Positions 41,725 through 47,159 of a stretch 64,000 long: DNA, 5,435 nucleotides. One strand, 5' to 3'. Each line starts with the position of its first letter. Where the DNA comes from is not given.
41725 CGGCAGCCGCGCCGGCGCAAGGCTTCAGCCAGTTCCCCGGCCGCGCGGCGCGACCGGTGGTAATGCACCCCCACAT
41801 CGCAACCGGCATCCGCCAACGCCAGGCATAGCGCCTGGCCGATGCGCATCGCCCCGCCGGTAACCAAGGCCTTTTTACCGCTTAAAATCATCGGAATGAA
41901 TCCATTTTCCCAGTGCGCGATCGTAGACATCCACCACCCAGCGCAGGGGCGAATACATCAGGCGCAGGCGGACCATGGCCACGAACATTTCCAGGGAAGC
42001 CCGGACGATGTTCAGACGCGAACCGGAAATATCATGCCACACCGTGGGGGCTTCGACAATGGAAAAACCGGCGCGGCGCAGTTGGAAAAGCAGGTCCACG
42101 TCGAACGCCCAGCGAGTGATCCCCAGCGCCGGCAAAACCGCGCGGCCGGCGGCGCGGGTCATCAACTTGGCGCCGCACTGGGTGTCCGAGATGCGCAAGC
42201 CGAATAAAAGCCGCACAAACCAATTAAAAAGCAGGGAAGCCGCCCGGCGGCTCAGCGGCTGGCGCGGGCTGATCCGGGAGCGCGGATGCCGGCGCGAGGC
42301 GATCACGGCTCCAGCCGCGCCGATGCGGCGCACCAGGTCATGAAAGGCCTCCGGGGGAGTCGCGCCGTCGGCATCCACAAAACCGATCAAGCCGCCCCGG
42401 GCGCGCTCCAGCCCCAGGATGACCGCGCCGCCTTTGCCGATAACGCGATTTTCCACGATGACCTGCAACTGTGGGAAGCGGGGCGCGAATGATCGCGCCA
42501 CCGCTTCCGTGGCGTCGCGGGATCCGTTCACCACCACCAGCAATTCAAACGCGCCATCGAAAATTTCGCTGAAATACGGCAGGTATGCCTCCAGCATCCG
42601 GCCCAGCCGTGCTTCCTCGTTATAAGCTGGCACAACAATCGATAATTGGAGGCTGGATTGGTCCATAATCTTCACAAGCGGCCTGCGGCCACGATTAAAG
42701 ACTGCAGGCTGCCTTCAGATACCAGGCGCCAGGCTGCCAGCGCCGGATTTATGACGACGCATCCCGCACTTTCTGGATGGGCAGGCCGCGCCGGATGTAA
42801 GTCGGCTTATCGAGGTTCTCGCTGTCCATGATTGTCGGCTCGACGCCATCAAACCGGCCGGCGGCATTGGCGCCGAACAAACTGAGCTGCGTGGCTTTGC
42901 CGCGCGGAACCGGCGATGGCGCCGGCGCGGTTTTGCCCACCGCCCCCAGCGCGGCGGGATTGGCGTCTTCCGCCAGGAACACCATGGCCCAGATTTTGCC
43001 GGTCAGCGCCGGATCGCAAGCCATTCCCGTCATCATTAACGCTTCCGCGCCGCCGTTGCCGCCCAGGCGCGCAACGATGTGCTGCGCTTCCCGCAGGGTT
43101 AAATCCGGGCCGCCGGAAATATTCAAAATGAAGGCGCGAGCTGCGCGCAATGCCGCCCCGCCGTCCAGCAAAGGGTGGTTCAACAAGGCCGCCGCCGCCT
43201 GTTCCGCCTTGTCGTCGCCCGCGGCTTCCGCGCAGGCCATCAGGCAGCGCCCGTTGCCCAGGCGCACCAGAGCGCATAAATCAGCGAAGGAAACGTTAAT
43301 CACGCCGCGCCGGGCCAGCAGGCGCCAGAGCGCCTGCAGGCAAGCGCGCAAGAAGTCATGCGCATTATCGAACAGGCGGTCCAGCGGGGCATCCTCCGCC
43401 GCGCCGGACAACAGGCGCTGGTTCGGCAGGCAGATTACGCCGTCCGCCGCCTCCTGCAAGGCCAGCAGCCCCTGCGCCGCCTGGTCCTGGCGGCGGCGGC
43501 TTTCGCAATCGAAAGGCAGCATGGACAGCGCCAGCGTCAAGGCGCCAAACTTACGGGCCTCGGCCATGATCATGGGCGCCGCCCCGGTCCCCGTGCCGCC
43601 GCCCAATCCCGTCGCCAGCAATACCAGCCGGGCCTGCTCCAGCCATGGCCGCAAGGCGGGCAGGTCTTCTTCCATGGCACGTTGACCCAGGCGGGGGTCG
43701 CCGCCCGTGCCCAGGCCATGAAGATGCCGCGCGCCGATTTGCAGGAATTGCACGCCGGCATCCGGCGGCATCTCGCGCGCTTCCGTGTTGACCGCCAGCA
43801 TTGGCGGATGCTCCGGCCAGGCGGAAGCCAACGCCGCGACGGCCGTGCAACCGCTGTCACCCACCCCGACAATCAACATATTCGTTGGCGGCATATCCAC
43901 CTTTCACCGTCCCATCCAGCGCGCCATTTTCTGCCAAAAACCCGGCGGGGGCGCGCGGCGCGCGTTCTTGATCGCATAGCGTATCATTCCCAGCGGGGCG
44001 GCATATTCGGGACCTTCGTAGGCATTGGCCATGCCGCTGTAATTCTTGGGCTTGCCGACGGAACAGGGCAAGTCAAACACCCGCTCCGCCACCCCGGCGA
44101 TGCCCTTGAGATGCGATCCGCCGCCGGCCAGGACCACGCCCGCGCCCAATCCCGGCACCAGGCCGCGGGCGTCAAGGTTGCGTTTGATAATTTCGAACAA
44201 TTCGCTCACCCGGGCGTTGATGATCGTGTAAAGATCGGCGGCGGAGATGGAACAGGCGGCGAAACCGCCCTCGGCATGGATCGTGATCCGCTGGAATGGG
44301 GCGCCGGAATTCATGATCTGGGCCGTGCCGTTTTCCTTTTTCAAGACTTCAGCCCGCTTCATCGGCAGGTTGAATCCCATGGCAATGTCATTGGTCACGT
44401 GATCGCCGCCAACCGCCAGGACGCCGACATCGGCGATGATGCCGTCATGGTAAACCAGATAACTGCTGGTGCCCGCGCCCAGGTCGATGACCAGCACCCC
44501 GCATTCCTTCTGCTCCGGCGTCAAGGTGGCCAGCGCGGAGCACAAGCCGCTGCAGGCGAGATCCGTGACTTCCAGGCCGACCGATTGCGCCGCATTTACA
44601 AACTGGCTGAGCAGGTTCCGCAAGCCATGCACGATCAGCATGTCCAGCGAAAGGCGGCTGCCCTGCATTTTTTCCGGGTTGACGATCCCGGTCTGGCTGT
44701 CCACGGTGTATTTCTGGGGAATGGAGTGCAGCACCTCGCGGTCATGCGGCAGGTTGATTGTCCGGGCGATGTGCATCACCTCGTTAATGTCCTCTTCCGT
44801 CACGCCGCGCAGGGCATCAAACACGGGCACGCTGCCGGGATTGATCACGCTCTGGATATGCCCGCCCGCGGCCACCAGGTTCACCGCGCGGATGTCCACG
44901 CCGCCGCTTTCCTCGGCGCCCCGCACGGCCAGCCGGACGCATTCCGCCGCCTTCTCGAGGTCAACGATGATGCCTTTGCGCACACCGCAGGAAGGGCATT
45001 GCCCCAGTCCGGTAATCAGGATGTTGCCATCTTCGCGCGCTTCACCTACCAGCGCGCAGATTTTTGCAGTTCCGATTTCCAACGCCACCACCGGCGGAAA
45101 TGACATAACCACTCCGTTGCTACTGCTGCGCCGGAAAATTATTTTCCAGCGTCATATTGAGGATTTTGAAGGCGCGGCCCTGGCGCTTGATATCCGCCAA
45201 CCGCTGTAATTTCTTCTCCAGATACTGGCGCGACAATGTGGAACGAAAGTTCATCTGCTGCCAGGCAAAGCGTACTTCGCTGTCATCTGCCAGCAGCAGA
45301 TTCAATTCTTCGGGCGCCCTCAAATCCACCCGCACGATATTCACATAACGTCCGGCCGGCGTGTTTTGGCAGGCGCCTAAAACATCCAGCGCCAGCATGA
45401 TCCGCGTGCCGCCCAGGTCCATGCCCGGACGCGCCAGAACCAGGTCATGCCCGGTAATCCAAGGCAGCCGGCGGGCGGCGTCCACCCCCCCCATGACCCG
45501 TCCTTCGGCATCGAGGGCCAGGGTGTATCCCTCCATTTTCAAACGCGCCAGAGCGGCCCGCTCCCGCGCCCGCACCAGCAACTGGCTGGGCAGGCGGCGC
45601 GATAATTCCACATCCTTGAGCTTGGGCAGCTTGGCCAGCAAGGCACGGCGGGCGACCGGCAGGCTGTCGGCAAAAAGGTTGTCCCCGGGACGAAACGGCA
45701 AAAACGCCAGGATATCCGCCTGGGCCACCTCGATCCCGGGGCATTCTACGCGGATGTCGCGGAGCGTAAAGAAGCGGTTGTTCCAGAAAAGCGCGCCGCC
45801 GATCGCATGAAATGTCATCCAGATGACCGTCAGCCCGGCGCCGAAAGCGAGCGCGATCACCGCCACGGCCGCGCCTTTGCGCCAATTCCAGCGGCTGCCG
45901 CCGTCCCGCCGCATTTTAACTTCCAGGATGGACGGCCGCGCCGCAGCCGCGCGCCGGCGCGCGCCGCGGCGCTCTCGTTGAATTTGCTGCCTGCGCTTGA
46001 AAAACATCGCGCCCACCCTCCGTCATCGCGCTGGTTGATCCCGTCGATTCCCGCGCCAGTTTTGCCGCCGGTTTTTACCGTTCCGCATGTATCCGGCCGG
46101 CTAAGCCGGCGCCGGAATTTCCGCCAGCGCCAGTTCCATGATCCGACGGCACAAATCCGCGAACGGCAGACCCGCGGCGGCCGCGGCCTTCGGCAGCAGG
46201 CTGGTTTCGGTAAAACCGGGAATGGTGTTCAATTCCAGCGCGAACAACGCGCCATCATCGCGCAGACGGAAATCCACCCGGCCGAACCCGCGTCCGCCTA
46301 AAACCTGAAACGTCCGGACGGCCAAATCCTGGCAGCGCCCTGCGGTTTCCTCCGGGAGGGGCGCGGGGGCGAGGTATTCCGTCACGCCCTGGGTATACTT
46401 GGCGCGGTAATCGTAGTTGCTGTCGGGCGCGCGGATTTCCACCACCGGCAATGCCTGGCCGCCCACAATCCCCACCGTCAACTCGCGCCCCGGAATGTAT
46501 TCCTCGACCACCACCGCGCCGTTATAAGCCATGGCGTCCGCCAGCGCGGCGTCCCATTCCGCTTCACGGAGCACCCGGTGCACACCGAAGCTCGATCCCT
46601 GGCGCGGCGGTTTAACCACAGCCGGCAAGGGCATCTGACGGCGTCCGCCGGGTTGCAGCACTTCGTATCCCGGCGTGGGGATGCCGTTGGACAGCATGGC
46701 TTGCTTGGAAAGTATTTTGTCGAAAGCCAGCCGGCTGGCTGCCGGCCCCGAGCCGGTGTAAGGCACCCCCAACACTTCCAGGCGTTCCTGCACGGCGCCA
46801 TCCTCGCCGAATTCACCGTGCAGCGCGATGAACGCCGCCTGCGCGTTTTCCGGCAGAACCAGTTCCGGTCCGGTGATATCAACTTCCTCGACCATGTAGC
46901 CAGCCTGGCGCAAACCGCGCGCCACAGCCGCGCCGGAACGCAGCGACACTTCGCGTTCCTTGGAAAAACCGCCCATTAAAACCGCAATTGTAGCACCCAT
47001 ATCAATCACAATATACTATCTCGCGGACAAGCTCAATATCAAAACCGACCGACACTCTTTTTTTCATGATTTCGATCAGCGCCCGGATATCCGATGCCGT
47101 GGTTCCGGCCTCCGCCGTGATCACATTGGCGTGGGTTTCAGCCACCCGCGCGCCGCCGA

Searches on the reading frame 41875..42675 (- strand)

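Call 12: search_protein_families(library=pfam, proteins=[window:41875-42675:-], max_evalue=0.001)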
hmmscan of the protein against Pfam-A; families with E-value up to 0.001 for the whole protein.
window:41875-42675:- (266 aa): 3 families
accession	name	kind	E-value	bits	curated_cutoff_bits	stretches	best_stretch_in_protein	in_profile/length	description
PF00535.33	Glycos_transf_2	-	3.3e-24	86.2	23.3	1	12-147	1-132/168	Glycosyl transferase family 2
PF13641.12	Glyco_tranf_2_3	-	1.3e-15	58.5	27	1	11-211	3-206/230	Glycosyltransferase like family 2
PF10111.15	Glyco_tranf_2_2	-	0.00044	20.2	27.3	1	12-115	1-103/276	Glycosyltransferase like family 2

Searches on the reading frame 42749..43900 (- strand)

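Call 12: search_protein_families(library=pfam, proteins=[window:42749-43900:-], max_evalue=0.001)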
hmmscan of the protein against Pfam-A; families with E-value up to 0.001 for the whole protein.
window:42749-43900:- (383 aa): 2 families
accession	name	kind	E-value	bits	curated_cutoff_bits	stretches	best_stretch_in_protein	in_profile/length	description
PF00091.31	Tubulin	-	3.4e-27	96.4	33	1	8-164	2-186/190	Tubulin/FtsZ family, GTPase domain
PF12327.13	FtsZ_C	-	2e-15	57.3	27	1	217-308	1-90/95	FtsZ family, C-terminal domain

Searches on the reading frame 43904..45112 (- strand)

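Call 12: search_protein_families(library=pfam, proteins=[window:43904-45112:-], max_evalue=0.001)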
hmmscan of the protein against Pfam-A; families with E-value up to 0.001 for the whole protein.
window:43904-45112:- (402 aa): 5 families
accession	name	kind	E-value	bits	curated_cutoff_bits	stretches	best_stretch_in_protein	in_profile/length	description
PF14450.12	FtsA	-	5.1e-27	95.2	31.8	1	208-375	2-127/127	Cell division protein FtsA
PF02491.25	SHS2_FTSA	-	3.1e-22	79.2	25.4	1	83-161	1-78/79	SHS2 domain inserted in FTSA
PF06723.19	MreB_Mbl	-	8.7e-10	38.4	27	1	175-354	116-305/327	MreB/Mbl protein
PF06277.17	EutA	-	4.3e-05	23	27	1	160-243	103-182/475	Ethanolamine utilisation protein EutA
PF11104.14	PilM_2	-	4.7e-05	22.9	27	0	172-262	142-238/340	Type IV pilus assembly protein PilM;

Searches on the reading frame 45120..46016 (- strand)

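Call 4: search_protein_families(library=pfam, proteins=[window:45120-46016:-], max_evalue=0.01)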
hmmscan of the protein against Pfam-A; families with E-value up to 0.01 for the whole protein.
window:45120-46016:- (298 aa): 1 family
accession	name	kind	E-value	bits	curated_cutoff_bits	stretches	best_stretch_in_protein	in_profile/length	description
PF08478.15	POTRA_1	-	0.00021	22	23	1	84-153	2-69/69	POTRA domain, FtsQ-type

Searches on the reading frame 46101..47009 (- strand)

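Call 4: search_protein_families(library=pfam, proteins=[window:46101-47009:-], max_evalue=0.01)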
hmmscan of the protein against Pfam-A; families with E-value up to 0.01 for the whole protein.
window:46101-47009:- (302 aa): 5 families
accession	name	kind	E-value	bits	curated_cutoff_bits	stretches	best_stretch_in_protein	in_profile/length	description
PF07478.18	Dala_Dala_lig_C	-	2.9e-49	167.8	24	1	125-291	34-203/204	D-ala D-ala ligase C-terminus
PF01820.27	Dala_Dala_lig_N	-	6.6e-19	69.1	34.6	2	54-87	88-121/121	D-ala D-ala ligase N-terminus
PF13535.11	ATP-grasp_4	-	3.1e-08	33.9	27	1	127-263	2-151/160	ATP-grasp domain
PF02655.19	ATP-grasp_3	-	3.4e-05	24.4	23.2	1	97-261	3-154/160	ATP-grasp domain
PF02222.28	ATP-grasp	-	0.00013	22.1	27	1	108-257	6-156/179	ATP-grasp domain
